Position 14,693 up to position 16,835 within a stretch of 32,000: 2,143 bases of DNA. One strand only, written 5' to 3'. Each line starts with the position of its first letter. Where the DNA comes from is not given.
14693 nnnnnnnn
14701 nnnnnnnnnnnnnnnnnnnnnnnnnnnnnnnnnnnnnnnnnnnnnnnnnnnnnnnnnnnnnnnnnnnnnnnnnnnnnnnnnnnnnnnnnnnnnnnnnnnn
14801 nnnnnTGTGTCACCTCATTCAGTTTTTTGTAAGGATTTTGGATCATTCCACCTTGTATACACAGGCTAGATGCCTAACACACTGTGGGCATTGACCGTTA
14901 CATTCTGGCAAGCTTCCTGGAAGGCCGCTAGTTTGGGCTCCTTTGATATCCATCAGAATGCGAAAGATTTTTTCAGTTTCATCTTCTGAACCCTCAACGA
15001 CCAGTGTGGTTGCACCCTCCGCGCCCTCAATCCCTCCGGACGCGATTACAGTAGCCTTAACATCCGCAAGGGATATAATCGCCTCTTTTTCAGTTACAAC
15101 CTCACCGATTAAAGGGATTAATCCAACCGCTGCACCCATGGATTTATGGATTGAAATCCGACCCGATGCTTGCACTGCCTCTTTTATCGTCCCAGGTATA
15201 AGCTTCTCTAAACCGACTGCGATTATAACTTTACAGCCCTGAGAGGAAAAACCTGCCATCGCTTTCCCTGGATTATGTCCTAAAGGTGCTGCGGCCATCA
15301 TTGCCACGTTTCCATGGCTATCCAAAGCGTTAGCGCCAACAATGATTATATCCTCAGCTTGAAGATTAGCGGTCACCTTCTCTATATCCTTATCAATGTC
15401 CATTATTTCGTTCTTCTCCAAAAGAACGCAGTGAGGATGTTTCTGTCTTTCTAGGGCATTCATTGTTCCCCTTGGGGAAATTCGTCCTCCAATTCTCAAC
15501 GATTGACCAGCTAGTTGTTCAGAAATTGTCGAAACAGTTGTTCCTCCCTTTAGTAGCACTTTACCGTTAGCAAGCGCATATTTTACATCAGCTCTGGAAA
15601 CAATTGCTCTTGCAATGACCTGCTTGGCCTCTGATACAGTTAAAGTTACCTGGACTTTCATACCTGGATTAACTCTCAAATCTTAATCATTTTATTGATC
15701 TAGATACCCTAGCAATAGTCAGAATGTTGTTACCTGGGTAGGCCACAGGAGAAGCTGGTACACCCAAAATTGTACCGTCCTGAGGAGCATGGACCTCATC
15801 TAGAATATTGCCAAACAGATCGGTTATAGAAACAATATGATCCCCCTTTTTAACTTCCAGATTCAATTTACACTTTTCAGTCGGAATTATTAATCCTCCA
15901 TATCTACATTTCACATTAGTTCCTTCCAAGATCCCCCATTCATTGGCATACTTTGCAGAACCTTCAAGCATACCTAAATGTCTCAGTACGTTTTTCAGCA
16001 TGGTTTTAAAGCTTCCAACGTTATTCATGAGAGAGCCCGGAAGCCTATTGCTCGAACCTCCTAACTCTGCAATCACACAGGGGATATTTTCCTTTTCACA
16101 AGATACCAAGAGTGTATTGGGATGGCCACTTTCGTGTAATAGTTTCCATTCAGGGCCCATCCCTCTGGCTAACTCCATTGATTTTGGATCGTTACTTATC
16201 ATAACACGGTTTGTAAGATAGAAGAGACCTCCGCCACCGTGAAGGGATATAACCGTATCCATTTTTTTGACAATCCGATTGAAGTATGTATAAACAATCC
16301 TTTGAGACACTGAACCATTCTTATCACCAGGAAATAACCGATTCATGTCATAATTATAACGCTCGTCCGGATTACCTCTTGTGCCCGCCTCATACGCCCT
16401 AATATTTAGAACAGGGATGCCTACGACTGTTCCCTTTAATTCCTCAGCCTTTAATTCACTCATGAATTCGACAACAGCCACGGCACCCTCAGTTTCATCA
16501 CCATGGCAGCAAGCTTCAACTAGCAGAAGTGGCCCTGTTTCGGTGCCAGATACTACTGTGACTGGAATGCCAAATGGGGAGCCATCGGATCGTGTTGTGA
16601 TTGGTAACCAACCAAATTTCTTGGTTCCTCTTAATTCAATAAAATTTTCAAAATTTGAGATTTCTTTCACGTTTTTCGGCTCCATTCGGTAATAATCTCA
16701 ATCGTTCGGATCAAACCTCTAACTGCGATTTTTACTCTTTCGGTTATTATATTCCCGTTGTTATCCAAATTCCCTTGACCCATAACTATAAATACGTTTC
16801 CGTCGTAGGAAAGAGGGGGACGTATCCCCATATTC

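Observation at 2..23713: ~23-kb self-contained uptake-and-degradation island for an unknown amino-acid/peptide derivative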

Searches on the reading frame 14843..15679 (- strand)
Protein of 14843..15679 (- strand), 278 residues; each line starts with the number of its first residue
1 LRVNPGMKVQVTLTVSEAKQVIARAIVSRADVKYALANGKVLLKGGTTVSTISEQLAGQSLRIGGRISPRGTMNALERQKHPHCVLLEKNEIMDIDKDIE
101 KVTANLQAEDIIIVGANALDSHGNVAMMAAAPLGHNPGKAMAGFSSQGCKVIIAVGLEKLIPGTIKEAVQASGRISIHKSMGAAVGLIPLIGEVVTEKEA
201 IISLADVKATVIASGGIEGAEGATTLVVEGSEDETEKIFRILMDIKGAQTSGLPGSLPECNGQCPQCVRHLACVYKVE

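Call 4: search_protein_families(library=pfam, proteins=[window:14843-15679:-])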
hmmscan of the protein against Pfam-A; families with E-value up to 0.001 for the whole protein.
window:14843-15679:- (278 aa): 0 families

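Call 7: search_protein_families(library=ncbifam, proteins=[window:14843-15679:-], max_evalue=0.01)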
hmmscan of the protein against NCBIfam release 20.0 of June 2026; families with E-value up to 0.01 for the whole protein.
window:14843-15679:- (278 aa): 1 family
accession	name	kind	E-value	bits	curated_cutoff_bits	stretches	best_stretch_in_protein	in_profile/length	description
NF007161.0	PRK09599.1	subfamily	0.0025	17.1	271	0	213-252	120-159/302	NADP-dependent phosphogluconate dehydrogenase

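Call 21: search_solved_structures(query=window:14843-15679:-, max_evalue=1)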
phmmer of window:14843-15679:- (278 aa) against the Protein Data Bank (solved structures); distinct sequences matched with E-value up to 1: 0.

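Call 47: search_protein_representatives(protein=window:14843-15679:-)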
Query: 278 residues. Proteins with E-value up to 0.001 (for the whole library): 634; up to 1e-10: 400; up to 1e-30: 65. The best 150 are listed.
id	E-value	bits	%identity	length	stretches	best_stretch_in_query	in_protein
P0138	7.6e-74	264.6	46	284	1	7-276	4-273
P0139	3.5e-71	255.9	49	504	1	8-277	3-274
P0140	1.9e-68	246.9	47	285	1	7-276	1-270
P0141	1.5e-67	244.0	52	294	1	7-268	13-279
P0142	3.4e-66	239.5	47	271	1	8-273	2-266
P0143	1.3e-65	237.6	46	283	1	7-276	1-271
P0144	1.5e-65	237.4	47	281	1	7-276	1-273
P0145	1.9e-65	237.1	49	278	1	9-276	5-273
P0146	3.0e-65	236.4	47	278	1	8-277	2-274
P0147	1.1e-63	231.3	46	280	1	7-276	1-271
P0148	2.2e-62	227.0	46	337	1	8-261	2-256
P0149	8.4e-59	215.3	42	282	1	9-276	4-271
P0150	1.2e-57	211.5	48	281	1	9-260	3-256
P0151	3.1e-57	210.2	43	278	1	10-276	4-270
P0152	5.0e-57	209.5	42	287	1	8-276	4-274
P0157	1.6e-55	204.5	42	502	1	10-276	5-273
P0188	8.6e-34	133.3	43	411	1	103-277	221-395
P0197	1.2e-31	126.4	40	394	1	7-217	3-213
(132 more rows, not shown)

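Call 48: search_protein_families(library=pfam, proteins=[P0139, P0157, P0188, P0197, P0148, P0138], max_evalue=0.01)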
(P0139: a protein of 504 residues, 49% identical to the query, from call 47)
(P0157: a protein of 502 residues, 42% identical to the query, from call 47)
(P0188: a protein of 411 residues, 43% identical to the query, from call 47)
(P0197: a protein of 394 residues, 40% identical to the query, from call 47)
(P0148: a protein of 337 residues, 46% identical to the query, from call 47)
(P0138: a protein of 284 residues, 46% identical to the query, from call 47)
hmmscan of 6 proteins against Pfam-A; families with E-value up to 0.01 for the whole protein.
P0139 (504 aa): 1 family
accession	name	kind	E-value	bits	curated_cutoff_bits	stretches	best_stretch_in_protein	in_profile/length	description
PF07302.16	AroM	-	3.2e-73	246.3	23.8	1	285-501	1-218/219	AroM protein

P0157 (502 aa): 1 family
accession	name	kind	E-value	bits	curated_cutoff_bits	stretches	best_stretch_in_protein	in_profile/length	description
PF07302.16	AroM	-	7.7e-66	222.2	23.8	1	284-502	1-219/219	AroM protein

P0188 (411 aa): 6 families
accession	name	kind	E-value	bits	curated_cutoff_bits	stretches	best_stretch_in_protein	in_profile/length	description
PF01381.28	HTH_3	-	4e-14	52.8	23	1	14-65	4-55/55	Helix-turn-helix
PF13560.12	HTH_31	-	1.3e-09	38.7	27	1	7-65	2-61/64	Helix-turn-helix domain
PF12844.13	HTH_19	-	0.00034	20.9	30.2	1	15-67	8-60/64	Helix-turn-helix domain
PF22495.2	HTH_92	-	0.0014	18.3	27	1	14-46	3-35/45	RsaL-like HTH domain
PF13443.12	HTH_26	-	0.0046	17.6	22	0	16-68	7-60/63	Cro/C1-type HTH DNA-binding domain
PF15731.11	MqsA_antitoxin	-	0.005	17.4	30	1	7-52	70-115/131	Antitoxin component of bacterial toxin-antitoxin system, MqsA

P0197 (394 aa): 0 families

P0148 (337 aa): 0 families

P0138 (284 aa): 0 families

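Call 53: find_encoding_contigs(protein=P0138, flank=10000, max_places=2)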
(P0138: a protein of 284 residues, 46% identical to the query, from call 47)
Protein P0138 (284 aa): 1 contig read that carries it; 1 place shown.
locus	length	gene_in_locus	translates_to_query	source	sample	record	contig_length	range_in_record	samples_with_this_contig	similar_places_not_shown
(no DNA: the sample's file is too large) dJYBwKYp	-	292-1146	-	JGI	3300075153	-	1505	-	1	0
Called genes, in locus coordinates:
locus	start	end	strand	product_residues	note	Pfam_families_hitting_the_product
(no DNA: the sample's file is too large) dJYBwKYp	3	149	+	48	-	?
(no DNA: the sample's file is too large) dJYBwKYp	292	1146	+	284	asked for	-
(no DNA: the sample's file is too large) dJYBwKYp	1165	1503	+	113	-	?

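Call 54: find_encoding_contigs(protein=P0139, flank=10000, max_places=2)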
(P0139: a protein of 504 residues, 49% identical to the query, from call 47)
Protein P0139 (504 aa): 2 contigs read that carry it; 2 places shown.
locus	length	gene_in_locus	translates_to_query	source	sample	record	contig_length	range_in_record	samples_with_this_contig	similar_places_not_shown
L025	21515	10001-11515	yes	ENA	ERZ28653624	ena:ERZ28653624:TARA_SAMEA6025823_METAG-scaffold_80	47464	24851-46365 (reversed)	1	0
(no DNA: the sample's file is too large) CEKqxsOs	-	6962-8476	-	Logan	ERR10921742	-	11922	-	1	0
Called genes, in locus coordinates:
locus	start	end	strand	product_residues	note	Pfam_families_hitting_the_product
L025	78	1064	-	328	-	-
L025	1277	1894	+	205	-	PF00149:Metallophos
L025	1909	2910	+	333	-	-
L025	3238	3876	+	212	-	-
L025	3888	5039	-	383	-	PF00266:Aminotran_5, PF00155:Aminotran_1_2, PF01041:DegT_DnrJ_EryC1, PF01212:Beta_elim_lyase (weak)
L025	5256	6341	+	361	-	PF04143:Sulf_transp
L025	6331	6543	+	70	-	PF01206:TusA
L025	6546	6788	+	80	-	PF11823:Se_S_carrier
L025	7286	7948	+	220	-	PF01177:Asp_Glu_race, PF17645:Amdase (faint)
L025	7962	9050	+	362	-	PF06032:S-Me-THD_N, PF20906:S-Me-THD_C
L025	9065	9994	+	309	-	PF06675:DUF1177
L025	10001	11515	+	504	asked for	PF07302:AroM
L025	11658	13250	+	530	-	PF03169:OPT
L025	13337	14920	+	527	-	PF07905:PucR, PF17853:GGDEF_2 (weak), PF13556:HTH_30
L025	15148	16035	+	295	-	PF00561:Abhydrolase_1, PF12146:Hydrolase_4 (weak), PF00326:Peptidase_S9 (faint)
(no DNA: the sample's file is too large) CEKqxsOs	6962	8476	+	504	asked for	PF07302:AroM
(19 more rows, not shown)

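Call 78: list_cluster_members(proteins=[P0140, P0141, P0142, P0143, P0144, P0145, P0146, P0147, P0149, P0152])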
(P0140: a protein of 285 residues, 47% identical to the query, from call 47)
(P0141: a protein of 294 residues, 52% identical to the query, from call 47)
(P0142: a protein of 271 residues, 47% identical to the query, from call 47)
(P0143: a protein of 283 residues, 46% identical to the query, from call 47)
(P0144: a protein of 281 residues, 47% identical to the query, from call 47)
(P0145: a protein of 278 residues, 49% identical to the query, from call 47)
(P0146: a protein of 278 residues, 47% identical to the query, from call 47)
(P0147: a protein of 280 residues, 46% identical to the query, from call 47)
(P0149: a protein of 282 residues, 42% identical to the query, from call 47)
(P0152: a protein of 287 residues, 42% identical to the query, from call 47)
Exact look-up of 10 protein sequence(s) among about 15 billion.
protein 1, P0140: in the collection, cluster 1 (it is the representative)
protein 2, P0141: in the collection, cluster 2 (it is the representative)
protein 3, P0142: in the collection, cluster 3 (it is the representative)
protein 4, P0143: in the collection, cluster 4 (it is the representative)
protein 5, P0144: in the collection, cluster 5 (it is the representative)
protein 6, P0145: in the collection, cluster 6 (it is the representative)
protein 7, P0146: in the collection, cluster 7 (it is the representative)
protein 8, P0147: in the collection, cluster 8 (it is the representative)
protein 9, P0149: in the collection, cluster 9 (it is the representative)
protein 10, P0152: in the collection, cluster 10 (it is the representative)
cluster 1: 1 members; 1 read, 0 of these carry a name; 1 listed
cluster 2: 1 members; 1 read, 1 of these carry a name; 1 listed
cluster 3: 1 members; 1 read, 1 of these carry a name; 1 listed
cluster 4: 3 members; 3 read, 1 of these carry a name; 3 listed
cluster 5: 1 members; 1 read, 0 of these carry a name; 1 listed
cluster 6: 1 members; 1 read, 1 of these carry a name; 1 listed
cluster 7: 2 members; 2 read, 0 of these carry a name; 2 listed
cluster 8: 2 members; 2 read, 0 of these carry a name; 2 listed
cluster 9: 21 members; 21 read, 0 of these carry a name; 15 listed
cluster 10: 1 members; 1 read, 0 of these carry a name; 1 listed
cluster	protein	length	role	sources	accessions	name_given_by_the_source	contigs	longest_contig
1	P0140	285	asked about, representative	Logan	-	-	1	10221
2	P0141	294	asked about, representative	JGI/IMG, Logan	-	hypothetical protein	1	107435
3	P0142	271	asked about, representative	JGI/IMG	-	hypothetical protein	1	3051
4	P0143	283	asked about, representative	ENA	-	-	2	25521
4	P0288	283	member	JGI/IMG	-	hypothetical protein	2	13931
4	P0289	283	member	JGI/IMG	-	-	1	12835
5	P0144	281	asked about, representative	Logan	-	-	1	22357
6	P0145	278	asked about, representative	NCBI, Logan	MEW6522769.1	MAG: hypothetical protein AB1445_04210 [Bacillota bacterium]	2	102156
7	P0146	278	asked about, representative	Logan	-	-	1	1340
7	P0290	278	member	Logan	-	-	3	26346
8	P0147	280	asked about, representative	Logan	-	-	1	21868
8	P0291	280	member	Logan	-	-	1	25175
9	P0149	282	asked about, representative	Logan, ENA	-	-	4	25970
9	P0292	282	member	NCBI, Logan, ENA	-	-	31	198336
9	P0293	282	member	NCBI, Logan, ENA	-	-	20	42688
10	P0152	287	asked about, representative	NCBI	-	-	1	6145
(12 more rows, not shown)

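Call 79: find_encoding_contigs(protein=P0145, flank=10000, max_places=1)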
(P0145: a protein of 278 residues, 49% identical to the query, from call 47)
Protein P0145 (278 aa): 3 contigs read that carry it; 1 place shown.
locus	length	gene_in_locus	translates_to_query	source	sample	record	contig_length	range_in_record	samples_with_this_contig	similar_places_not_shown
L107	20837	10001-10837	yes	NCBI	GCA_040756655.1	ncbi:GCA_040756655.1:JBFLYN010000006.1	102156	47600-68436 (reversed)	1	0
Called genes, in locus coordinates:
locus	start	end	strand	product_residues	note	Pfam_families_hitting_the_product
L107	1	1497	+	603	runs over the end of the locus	PF02730:AFOR_N, PF01314:AFOR_C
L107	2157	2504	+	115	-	-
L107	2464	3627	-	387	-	PF06123:CreD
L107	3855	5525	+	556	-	PF07905:PucR, PF17853:GGDEF_2, PF13556:HTH_30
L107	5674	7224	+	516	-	PF03169:OPT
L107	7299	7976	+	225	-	PF01177:Asp_Glu_race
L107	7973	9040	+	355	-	PF06032:S-Me-THD_N, PF20906:S-Me-THD_C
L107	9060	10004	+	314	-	PF06675:DUF1177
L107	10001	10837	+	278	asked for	-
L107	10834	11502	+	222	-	PF07302:AroM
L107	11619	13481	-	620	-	PF02730:AFOR_N, PF01314:AFOR_C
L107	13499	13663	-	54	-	-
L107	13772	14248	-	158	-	PF03479:PCC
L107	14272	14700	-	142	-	-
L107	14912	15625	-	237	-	PF00392:GntR, PF14502:HTH_41, PF07729:FCD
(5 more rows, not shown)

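Call 80: find_encoding_contigs(protein=P0292, flank=10000, max_places=1)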
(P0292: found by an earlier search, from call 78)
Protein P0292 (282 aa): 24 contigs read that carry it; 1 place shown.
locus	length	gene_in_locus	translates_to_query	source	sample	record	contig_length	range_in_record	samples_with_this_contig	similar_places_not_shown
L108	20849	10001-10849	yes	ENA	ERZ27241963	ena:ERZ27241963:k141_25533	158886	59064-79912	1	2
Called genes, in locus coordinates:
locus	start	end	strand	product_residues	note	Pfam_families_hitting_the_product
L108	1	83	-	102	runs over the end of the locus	PF00085:Thioredoxin, PF14595:Thioredoxin_9, PF13098:Thioredoxin_2, PF13905:Thioredoxin_8 (faint)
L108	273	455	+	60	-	PF04014:MazE_antitoxin (weak)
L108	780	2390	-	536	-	PF07905:PucR, PF17853:GGDEF_2 (weak), PF13556:HTH_30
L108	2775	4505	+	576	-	PF01695:IstB_IS21 (faint), PF13481:AAA_25 (faint), PF20720:nSTAND3 (faint), PF00005:ABC_tran, PF00448:SRP54 (faint), PF13304:AAA_21 (weak), PF00005:ABC_tran, PF13304:AAA_21 (weak), +9 more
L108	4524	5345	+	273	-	PF02361:CbiQ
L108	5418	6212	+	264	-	-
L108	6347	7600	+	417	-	PF04389:Peptidase_M28 (faint), PF01546:Peptidase_M20, PF07687:M20_dimer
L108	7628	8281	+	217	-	PF01177:Asp_Glu_race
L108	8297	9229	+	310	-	PF06675:DUF1177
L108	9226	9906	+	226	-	PF07302:AroM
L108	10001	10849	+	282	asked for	-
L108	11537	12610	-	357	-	PF00392:GntR, PF00532:Peripla_BP_1, PF13377:Peripla_BP_3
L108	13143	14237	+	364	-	PF13407:Peripla_BP_4, PF00532:Peripla_BP_1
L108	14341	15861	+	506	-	PF02463:SMC_N (faint), PF03193:RsgA_GTPase (faint), PF00005:ABC_tran, PF13304:AAA_21 (faint), PF00005:ABC_tran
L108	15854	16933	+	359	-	PF02653:BPD_transp_2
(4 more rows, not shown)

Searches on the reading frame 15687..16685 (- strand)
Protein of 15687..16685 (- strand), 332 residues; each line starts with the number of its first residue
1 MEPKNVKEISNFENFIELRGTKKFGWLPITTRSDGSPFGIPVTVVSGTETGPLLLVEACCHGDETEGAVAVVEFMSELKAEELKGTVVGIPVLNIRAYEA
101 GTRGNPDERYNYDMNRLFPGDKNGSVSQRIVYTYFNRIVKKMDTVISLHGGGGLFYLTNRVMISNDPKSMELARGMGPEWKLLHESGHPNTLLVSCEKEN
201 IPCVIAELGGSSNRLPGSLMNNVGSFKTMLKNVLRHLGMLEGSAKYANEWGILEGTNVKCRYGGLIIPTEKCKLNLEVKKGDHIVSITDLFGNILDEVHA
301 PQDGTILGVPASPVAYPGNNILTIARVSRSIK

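Call 4: search_protein_families(library=pfam, proteins=[window:15687-16685:-])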
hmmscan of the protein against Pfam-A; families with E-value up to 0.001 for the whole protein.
window:15687-16685:- (332 aa): 2 families
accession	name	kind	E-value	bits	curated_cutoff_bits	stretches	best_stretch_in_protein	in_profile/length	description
PF24827.1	AstE_AspA_cat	-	1e-21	77.8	25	1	51-236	2-191/192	Succinylglutamate desuccinylase/Aspartoacylase catalytic domain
PF17033.10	Peptidase_M99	-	0.00028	20.9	27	1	44-159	29-137/267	Carboxypeptidase controlling helical cell shape catalytic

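Call 7: search_protein_families(library=ncbifam, proteins=[window:15687-16685:-], max_evalue=0.01)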
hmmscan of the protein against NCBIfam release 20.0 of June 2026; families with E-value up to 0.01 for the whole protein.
window:15687-16685:- (332 aa): 2 families
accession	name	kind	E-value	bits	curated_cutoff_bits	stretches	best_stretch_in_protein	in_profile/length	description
TIGR02994.1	ectoine_eutE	equivalog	2.6e-23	82.5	402.7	1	25-153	19-147/325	N(2)-acetyl-L-2,4-diaminobutanoate deacetylase DoeB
NF007897.0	PRK10602.1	equivalog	0.0026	16.8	157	0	54-145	42-125/237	murein tripeptide amidase MpaA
